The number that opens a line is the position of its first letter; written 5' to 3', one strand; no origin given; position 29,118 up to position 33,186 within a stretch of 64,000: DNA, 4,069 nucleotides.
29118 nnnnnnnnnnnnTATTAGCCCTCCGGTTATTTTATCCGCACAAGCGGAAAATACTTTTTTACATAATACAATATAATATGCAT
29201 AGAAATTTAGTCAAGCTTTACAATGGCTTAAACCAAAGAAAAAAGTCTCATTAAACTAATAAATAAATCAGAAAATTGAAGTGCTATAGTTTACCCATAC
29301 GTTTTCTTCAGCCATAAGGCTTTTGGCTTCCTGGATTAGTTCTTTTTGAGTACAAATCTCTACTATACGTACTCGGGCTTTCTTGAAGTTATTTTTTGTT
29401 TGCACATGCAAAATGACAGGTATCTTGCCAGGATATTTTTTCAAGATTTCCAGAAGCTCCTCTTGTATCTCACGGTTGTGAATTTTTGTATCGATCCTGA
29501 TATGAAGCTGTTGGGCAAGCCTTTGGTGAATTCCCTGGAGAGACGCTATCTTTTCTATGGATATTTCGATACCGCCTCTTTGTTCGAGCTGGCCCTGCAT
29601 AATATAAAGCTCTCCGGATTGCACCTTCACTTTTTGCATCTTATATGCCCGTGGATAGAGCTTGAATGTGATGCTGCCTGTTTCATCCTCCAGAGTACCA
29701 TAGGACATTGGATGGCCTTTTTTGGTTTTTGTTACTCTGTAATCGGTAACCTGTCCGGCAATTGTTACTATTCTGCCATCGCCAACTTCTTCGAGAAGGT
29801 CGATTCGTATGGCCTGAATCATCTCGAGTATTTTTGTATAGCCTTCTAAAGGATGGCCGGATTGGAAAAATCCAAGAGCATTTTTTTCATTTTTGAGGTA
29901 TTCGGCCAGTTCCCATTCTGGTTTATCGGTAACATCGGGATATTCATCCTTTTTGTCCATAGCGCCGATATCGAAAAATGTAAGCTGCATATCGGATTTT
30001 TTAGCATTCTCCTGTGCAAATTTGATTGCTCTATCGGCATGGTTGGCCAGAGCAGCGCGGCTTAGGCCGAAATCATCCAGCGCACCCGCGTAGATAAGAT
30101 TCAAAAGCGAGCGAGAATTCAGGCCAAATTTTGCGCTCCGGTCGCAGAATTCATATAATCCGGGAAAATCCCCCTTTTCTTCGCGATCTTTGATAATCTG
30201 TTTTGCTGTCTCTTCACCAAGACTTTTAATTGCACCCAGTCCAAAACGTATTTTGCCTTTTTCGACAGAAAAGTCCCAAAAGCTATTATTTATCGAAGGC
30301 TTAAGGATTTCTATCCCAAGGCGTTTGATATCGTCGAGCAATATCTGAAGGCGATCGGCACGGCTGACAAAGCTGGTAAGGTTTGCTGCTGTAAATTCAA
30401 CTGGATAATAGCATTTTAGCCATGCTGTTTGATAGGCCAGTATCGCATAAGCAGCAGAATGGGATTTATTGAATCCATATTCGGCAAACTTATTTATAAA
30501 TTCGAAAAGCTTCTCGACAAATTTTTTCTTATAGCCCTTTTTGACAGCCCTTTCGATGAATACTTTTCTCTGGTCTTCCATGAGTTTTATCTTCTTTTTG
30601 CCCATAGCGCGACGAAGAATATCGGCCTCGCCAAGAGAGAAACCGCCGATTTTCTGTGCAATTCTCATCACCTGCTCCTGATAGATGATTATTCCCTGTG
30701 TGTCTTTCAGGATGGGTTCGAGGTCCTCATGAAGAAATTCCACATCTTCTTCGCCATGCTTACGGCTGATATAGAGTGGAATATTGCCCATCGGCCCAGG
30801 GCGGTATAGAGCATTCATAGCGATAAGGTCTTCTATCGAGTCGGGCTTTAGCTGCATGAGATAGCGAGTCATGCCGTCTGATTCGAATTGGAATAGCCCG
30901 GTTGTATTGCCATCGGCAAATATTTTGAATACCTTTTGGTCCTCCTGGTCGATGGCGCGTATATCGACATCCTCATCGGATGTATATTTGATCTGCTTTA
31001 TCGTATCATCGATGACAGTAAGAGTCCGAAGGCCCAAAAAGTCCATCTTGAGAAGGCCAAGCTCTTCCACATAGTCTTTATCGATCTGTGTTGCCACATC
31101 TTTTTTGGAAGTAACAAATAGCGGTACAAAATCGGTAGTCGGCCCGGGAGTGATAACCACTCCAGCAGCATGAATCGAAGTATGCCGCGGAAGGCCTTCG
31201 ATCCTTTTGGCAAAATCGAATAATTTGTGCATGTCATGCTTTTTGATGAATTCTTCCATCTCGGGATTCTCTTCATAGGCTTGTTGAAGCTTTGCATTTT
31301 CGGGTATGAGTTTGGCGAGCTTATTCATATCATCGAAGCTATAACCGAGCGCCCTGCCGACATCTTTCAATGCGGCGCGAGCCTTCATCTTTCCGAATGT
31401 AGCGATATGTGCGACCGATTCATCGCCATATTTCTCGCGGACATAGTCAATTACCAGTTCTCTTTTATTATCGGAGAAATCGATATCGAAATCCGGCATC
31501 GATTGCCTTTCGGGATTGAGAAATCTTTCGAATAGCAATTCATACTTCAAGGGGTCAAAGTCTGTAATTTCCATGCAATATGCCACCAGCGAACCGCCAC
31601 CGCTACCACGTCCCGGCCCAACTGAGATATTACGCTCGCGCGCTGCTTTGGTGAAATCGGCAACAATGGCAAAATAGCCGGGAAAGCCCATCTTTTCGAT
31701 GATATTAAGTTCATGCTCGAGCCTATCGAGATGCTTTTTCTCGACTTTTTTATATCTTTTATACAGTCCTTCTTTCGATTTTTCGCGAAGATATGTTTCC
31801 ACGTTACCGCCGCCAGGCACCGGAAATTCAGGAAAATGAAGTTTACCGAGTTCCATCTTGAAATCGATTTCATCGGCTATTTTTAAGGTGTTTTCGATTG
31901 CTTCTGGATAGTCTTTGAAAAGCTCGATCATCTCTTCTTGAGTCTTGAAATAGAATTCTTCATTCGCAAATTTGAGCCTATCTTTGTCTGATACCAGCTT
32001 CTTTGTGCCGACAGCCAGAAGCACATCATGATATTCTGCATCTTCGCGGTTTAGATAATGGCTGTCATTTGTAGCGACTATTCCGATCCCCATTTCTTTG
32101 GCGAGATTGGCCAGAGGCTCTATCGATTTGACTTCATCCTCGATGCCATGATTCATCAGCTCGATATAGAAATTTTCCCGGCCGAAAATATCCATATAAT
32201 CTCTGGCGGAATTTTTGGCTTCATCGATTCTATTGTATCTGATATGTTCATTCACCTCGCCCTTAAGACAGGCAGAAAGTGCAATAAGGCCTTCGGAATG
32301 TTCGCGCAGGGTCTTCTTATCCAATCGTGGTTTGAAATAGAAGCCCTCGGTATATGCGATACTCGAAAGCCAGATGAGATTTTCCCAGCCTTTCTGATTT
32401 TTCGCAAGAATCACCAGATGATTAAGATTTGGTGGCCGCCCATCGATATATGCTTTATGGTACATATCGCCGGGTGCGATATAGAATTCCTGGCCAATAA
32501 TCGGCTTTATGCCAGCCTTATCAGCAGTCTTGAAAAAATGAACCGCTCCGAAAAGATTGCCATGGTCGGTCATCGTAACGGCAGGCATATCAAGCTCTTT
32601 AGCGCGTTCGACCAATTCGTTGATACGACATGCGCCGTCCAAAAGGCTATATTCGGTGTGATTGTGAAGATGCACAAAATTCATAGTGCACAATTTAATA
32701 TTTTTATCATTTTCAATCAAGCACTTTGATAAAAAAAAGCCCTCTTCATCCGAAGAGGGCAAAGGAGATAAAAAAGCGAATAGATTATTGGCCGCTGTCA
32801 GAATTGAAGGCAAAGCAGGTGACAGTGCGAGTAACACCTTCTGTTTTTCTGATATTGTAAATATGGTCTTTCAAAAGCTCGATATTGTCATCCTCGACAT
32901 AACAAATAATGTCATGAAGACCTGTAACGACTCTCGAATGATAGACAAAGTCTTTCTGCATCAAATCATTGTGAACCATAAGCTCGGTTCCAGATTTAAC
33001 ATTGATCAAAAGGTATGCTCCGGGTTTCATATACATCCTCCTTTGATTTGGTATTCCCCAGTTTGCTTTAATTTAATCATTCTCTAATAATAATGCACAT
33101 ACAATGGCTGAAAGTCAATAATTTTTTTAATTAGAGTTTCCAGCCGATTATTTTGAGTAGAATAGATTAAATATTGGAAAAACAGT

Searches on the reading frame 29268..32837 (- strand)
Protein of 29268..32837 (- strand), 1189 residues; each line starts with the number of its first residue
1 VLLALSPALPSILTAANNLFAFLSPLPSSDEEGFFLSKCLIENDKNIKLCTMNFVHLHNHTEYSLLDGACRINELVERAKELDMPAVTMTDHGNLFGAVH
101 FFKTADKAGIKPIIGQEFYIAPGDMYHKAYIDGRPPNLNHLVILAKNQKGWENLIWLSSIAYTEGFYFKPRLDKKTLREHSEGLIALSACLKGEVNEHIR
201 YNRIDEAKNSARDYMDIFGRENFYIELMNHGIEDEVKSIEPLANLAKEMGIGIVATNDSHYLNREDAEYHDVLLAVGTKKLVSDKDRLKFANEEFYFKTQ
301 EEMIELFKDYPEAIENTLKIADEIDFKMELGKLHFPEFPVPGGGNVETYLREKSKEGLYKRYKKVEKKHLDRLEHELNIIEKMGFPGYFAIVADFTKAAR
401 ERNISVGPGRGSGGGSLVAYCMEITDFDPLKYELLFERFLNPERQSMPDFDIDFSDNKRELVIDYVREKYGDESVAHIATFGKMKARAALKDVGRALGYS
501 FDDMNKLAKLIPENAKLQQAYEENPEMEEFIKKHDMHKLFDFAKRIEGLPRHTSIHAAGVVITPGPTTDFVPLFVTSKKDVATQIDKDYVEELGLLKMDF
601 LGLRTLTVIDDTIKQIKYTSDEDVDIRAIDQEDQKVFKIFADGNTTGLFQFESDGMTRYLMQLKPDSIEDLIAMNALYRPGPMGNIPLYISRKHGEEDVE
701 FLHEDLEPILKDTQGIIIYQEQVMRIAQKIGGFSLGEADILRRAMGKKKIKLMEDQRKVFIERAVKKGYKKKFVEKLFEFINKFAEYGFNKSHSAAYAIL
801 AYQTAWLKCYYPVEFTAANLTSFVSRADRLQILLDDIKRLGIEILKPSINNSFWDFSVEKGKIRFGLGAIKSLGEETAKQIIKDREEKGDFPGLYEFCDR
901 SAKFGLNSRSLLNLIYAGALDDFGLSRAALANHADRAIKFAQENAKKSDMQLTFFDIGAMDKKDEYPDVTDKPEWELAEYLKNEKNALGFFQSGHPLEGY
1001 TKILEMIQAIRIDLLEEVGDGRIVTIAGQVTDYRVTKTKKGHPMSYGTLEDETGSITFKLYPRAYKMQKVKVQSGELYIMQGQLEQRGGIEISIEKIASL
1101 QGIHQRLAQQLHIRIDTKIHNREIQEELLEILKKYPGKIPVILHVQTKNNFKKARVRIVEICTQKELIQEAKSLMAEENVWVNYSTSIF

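Call 8: search_protein_families(library=pfam, proteins=[window:29268-32837:-], max_evalue=0.01)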
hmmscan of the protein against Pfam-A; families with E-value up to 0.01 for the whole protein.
window:29268-32837:- (1189 aa): 5 families
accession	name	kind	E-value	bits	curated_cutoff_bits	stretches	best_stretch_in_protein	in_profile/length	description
PF07733.18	DNA_pol3_alpha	-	5.4e-100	334.7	23.9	1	349-602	2-260/260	Bacterial DNA polymerase III alpha NTPase domain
PF17657.6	DNA_pol3_finger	-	1e-64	217.3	22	1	605-768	1-166/166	Bacterial DNA polymerase III alpha subunit finger domain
PF02811.25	PHP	-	2.9e-57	194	26.4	1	56-230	1-164/164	PHP domain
PF14579.12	HHH_6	-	8.1e-28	96.9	25.6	1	841-930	1-90/90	Helix-hairpin-helix motif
PF01336.31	tRNA_anti-codon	-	2.1e-08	34.4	27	1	1024-1097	1-72/75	OB-fold nucleic acid binding domain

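Call 24: find_homologous_proteins(query=window:29268-32837:-, max_evalue=1e-50)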
Query window:29268-32837:- (1189 aa): 8000 proteins with E <= 1e-50 among 8000 candidates; the best 120 are listed.
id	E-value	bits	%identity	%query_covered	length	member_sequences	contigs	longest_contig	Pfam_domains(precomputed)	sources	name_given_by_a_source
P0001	0.0e+0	2586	100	96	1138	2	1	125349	PF02811.27,PF14579.13,PF01336.32,PF17657.7,PF07733.19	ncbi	ncbi:MAG: DNA polymerase III subunit alpha [Candidatus Zixiibacteriota bacterium]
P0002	0.0e+0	1383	54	95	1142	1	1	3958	PF02811.27,PF14579.13,PF01336.32,PF17657.7,PF07733.19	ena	-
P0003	0.0e+0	1369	54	95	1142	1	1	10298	PF02811.27,PF14579.13,PF01336.32,PF17657.7,PF07733.19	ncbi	-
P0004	0.0e+0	1163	47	95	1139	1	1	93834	PF02811.27,PF14579.13,PF01336.32,PF17657.7,PF07733.19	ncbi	-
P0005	0.0e+0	1159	48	95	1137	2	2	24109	PF02811.27,PF14579.13,PF01336.32,PF17657.7,PF07733.19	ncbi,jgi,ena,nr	ncbi:DNA polymerase III subunit alpha [bacterium]|nr:MAG: DNA polymerase III subunit alpha [bacteriu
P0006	0.0e+0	1147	48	95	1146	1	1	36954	PF02811.27,PF14579.13,PF17657.7,PF07733.19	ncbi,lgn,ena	-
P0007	0.0e+0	1143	47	95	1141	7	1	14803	PF02811.27,PF14579.13,PF01336.32,PF17657.7,PF07733.19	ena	-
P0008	0.0e+0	1137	48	95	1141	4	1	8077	PF02811.27,PF14579.13,PF01336.32,PF17657.7,PF07733.19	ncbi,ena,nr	ncbi:DNA polymerase III subunit alpha [bacterium]|nr:DNA polymerase III subunit alpha [bacterium]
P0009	0.0e+0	1134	47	95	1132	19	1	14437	PF02811.27,PF14579.13,PF01336.32,PF17657.7,PF07733.19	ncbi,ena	-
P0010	0.0e+0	1131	47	95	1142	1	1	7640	PF02811.27,PF14579.13,PF01336.32,PF17657.7,PF07733.19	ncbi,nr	ncbi:DNA polymerase III subunit alpha [bacterium]|nr:DNA polymerase III subunit alpha [bacterium]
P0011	0.0e+0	1129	46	95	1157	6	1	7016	PF02811.27,PF14579.13,PF01336.32,PF17657.7,PF07733.19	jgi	-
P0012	0.0e+0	1128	47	95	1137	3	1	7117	PF02811.27,PF14579.13,PF01336.32,PF17657.7,PF07733.19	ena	-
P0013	0.0e+0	1124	46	95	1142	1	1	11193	PF02811.27,PF14579.13,PF01336.32,PF17657.7,PF07733.19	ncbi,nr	ncbi:DNA polymerase III subunit alpha [bacterium]|nr:DNA polymerase III subunit alpha [bacterium]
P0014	0.0e+0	1123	47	95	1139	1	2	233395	PF02811.27,PF14579.13,PF01336.32,PF17657.7,PF07733.19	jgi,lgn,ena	-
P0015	0.0e+0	1119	46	95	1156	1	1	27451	PF02811.27,PF14579.13,PF01336.32,PF17657.7,PF07733.19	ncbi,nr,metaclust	ncbi:MAG: DNA polymerase III subunit alpha [candidate division Zixibacteria bacterium RBG_16_50_21]|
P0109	0.0e+0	1043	60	64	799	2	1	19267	PF02811.27,PF14579.13,PF17657.7,PF07733.19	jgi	jgi:DNA polymerase-3 subunit alpha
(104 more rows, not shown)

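Call 25: find_encoding_contigs(protein=P0001, flank=10000, max_places=5)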
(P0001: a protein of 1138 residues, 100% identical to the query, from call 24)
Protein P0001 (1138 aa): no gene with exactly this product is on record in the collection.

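Call 26: find_encoding_contigs(protein=P0109, flank=10000, max_places=5)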
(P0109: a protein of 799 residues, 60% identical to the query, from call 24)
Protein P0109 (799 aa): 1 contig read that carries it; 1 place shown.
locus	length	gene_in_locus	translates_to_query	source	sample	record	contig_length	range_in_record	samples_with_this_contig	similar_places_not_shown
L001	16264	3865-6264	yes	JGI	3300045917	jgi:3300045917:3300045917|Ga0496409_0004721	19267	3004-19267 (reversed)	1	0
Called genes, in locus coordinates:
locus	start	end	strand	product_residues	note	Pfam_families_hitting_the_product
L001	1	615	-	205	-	?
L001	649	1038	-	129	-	PF00359:PTS_EIIA_2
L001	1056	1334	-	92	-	PF12728:HTH_17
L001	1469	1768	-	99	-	PF12838:Fer4_7 (faint), PF14697:Fer4_21 (faint), PF25160:LdpA_Fe-S-bd (faint), PF13237:Fer4_10, PF00037:Fer4 (faint), PF12837:Fer4_6 (faint), PF13187:Fer4_9, PF13484:Fer4_16 (faint), +1 more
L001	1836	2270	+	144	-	-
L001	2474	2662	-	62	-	-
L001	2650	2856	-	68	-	PF01145:Band_7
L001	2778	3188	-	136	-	PF01145:Band_7 (weak)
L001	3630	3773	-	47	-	-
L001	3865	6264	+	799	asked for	PF02811:PHP, PF07733:DNA_pol3_alpha, PF17657:DNA_pol3_finger, PF14579:HHH_6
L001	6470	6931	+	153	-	PF01336:tRNA_anti-codon (weak)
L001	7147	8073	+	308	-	-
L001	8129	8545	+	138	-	PF00583:Acetyltransf_1, PF13302:Acetyltransf_3, PF13420:Acetyltransf_4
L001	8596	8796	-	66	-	PF13414:TPR_11 (faint), PF13431:TPR_17 (faint), PF00515:TPR_1, PF07719:TPR_2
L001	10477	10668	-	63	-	-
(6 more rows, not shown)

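Call 27: find_encoding_contigs(protein=P0003, flank=10000, max_places=5)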
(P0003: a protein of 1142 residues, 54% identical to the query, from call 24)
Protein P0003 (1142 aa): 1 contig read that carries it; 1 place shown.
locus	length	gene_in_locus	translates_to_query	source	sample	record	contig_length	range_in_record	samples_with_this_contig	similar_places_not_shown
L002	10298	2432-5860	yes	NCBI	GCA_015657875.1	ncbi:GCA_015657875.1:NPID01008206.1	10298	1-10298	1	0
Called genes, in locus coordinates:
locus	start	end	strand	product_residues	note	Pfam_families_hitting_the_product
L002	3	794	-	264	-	?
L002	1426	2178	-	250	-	PF01145:Band_7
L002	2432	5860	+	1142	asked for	PF02811:PHP, PF07733:DNA_pol3_alpha, PF17657:DNA_pol3_finger, PF14579:HHH_6, PF01336:tRNA_anti-codon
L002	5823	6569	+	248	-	PF07610:DUF1573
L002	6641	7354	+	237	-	PF01209:Ubie_methyltran, PF13489:Methyltransf_23, PF13847:Methyltransf_31, PF08241:Methyltransf_11, PF08242:Methyltransf_12, PF13649:Methyltransf_25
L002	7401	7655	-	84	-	PF18993:Rv0078B (weak)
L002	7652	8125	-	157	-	PF08843:AbiEii (weak), PF19502:DUF6036 (faint)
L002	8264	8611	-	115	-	-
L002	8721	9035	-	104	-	PF00085:Thioredoxin, PF14595:Thioredoxin_9 (weak), PF13098:Thioredoxin_2, PF13905:Thioredoxin_8 (weak)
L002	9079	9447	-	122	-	PF02579:Nitro_FeMo-Co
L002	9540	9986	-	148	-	PF02001:DUF134, PF08281:Sigma70_r4_2 (weak)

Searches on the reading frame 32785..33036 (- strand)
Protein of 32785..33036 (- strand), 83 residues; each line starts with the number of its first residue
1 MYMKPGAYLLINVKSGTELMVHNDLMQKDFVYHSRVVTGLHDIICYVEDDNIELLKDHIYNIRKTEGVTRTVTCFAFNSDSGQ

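Call 8: search_protein_families(library=pfam, proteins=[window:32785-33036:-], max_evalue=0.01)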
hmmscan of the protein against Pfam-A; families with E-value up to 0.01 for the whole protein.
window:32785-33036:- (83 aa): 1 family
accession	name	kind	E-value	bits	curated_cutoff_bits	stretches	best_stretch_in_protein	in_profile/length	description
PF01037.27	AsnC_trans_reg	-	0.00069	19.9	25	1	23-78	16-72/73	Lrp/AsnC ligand binding domain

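Call 46: list_cluster_members(proteins=[P0001, window:32785-33036:-, window:33607-34746:+, window:46852-47826:+, window:38825-39139:+, window:39219-40571:+])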
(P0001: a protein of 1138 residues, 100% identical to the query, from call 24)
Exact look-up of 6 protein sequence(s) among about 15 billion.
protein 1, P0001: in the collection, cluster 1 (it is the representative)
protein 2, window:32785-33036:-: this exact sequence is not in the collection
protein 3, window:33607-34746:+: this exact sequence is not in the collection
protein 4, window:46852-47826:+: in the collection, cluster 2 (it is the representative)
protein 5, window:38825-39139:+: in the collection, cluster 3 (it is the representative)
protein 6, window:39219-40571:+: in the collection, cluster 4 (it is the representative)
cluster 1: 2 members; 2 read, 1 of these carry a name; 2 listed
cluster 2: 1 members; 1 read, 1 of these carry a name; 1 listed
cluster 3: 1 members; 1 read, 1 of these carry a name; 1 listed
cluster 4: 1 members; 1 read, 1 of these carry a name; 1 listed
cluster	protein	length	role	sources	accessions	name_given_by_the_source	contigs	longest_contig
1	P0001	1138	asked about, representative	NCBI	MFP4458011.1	MAG: DNA polymerase III subunit alpha [Candidatus Zixiibacteriota bacterium]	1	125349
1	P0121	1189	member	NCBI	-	-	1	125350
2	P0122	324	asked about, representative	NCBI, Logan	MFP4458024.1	MAG: GNAT family N-acetyltransferase [Candidatus Zixiibacteriota bacterium]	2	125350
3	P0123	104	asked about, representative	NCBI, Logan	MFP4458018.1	MAG: metal-sulfur cluster assembly factor [Candidatus Zixiibacteriota bacterium]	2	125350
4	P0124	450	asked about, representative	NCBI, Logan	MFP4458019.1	MAG: replication-associated recombination protein A [Candidatus Zixiibacteriota bacterium]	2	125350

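Call 52: find_encoding_contigs(protein=window:32785-33030:-, flank=10000, max_places=10)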
Protein window:32785-33030:- (81 aa): 2 contigs read that carry it; 1 place shown.
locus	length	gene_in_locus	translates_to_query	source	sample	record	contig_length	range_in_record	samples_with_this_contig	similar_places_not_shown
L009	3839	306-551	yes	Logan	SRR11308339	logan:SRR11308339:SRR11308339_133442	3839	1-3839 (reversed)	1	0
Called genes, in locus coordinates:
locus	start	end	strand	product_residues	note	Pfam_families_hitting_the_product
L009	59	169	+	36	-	-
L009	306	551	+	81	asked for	-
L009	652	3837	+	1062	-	?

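Call 57: search_protein_families(library=ncbifam, proteins=[window:32785-33030:-], max_evalue=0.01)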
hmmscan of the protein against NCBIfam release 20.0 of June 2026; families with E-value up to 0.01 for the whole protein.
window:32785-33030:- (81 aa): 1 family
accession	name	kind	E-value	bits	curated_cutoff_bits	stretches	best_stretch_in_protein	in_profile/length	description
NF040947.1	trans_reg_LysM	equivalog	1.8e-05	24.6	180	1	6-72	63-130/136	HTH-type transcriptional regulator LysM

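Call 58: search_solved_structures(query=window:32785-33030:-, max_evalue=1)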
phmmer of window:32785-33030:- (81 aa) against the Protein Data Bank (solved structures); distinct sequences matched with E-value up to 1: 4.
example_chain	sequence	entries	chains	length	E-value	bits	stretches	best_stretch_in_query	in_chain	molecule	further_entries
2zbc_A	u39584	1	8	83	1.1e-05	29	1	4-73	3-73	83aa long hypothetical transcriptional regulator asnC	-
2cvi_A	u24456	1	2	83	0.061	17.1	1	5-74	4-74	75aa long hypothetical regulatory protein AsnC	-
2e1a_A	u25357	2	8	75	0.064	17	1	5-74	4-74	75aa long hypothetical regulatory protein AsnC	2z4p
2djw_A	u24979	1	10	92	0.098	16.4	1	30-76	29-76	probable transcriptional regulator, AsnC family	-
